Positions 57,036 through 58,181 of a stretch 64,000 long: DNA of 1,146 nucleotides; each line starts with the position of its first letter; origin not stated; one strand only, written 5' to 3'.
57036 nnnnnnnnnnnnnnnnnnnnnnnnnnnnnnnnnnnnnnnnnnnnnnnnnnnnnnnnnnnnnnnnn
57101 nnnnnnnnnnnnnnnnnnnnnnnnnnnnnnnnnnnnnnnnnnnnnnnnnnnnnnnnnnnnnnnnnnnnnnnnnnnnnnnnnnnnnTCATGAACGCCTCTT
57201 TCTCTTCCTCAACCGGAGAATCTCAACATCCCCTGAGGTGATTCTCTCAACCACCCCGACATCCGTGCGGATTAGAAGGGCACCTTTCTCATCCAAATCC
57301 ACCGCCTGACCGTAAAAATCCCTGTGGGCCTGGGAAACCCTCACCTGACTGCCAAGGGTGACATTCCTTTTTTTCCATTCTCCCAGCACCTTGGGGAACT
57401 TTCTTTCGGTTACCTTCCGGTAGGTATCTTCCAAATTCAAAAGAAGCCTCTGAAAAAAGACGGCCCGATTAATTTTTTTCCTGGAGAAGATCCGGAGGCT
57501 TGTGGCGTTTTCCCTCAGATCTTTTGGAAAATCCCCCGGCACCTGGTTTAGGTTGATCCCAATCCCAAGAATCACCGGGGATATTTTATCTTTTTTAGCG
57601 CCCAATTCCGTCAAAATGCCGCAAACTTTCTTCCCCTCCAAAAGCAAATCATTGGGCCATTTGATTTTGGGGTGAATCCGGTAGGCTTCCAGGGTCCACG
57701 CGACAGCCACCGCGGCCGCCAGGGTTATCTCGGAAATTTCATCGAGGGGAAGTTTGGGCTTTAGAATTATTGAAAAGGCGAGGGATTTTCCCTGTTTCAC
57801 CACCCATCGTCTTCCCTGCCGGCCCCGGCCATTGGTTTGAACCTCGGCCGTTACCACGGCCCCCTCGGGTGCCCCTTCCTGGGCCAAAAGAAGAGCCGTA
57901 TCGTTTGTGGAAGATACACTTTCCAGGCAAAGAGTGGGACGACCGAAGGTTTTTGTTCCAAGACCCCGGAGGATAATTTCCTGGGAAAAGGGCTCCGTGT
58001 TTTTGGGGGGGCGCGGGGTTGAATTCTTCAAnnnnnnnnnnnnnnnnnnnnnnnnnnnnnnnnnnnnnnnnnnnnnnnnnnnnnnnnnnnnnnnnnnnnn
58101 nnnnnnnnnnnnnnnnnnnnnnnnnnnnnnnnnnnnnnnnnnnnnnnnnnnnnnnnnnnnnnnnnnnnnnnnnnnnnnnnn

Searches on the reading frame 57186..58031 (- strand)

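Call 13: search_protein_families(library=pfam, proteins=[window:57186-58031:-], max_evalue=0.001)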
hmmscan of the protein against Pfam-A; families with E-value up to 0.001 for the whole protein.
window:57186-58031:- (281 aa): 3 families
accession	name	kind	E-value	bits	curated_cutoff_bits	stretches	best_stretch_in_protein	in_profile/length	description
PF03099.24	BPL_LplA_LipB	-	1.1e-17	64.6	21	1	37-160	3-133/133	Biotin/lipoate A/B protein ligase family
PF02237.23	BPL_C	-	2.4e-12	47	21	1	225-271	1-47/48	Biotin protein ligase C terminal domain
PF16917.10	BPL_LplA_LipB_2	-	0.00011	22.2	27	1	71-179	29-141/183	Biotin/lipoate A/B protein ligase family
